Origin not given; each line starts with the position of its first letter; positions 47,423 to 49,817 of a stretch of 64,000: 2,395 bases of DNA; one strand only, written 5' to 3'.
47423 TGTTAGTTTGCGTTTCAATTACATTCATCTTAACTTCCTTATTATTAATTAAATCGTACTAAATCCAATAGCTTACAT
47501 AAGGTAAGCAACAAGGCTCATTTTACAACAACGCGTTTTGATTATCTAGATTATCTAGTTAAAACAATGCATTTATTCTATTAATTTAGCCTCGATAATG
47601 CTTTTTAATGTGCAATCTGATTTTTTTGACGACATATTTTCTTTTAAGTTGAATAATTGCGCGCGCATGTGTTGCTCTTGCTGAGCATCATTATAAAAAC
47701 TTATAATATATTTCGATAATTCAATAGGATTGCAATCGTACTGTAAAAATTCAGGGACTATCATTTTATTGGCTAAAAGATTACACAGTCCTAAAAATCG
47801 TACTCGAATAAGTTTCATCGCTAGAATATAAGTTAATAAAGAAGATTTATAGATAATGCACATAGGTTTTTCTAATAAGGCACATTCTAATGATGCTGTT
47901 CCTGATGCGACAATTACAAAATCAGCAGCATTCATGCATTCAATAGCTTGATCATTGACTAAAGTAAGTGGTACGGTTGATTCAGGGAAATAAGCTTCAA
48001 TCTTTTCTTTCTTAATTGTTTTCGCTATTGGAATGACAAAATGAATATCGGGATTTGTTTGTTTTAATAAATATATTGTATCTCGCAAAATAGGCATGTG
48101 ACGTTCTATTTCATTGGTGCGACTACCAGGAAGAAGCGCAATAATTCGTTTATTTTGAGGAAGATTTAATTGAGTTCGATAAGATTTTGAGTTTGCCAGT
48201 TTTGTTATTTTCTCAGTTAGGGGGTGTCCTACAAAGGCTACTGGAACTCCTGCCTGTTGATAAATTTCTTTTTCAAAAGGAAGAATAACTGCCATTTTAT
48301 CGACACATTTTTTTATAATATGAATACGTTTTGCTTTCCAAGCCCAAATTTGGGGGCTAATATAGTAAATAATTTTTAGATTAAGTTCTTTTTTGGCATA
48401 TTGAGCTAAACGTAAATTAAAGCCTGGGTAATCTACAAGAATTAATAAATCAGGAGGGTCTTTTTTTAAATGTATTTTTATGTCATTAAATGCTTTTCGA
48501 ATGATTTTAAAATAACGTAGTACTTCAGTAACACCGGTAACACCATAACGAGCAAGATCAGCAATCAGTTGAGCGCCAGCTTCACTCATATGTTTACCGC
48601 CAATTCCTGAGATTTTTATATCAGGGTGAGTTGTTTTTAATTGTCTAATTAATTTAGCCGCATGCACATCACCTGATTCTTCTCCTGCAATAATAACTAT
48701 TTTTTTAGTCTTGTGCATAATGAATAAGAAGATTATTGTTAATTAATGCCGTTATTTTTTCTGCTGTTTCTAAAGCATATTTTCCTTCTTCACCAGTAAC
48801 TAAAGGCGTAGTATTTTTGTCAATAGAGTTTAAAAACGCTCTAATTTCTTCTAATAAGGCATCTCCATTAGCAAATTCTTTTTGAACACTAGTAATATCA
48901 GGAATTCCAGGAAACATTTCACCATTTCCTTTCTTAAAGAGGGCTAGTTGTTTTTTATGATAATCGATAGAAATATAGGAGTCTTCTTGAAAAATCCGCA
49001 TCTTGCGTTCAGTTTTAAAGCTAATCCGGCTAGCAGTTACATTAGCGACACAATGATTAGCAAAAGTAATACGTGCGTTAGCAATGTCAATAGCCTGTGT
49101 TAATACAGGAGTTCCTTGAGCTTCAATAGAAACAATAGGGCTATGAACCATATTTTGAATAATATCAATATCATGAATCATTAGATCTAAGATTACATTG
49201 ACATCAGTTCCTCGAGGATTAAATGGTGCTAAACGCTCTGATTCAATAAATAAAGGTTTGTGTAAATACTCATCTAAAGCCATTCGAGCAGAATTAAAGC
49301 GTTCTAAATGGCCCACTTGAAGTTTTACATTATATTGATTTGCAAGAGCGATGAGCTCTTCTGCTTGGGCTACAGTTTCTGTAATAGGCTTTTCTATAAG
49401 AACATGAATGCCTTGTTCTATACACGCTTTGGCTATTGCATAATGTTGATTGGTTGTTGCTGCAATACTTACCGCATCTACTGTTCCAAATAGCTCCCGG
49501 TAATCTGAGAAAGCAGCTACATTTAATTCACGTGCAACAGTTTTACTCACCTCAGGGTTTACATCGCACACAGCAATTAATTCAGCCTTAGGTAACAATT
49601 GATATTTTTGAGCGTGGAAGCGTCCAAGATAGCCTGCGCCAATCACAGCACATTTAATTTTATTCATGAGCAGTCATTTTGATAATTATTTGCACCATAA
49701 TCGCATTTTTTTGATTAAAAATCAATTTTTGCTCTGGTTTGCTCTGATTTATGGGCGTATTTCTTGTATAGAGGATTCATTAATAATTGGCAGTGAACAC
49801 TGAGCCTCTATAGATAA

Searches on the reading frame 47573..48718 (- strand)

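Call 57: search_protein_families(library=pfam, proteins=[window:47573-48718:-], max_evalue=0.001)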
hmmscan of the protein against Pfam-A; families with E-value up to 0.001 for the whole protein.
window:47573-48718:- (381 aa): 1 family
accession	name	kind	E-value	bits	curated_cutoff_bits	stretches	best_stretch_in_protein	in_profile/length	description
PF02684.21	LpxB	-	8.9e-107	357.6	22.6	1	7-372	1-371/374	Lipid-A-disaccharide synthetase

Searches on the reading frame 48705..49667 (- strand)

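Call 57: search_protein_families(library=pfam, proteins=[window:48705-49667:-], max_evalue=0.001)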
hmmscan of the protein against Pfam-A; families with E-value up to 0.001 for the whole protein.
window:48705-49667:- (320 aa): 4 families
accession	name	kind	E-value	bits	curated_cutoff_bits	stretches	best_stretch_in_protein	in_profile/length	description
PF01408.29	GFO_IDH_MocA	-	4.7e-32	111.6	24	1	4-120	1-120/120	Oxidoreductase family, NAD-binding Rossmann fold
PF22725.1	GFO_IDH_MocA_C3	-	1e-08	35.6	27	1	156-228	43-119/124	GFO/IDH/MocA C-terminal domain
PF02894.22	GFO_IDH_MocA_C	-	8.9e-06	26.1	22.9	1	158-306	42-207/218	Oxidoreductase family, C-terminal alpha/beta domain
PF03435.24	Sacchrp_dh_NADP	-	0.0002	22.1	25.1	1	8-91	3-97/129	Saccharopine dehydrogenase NADP binding domain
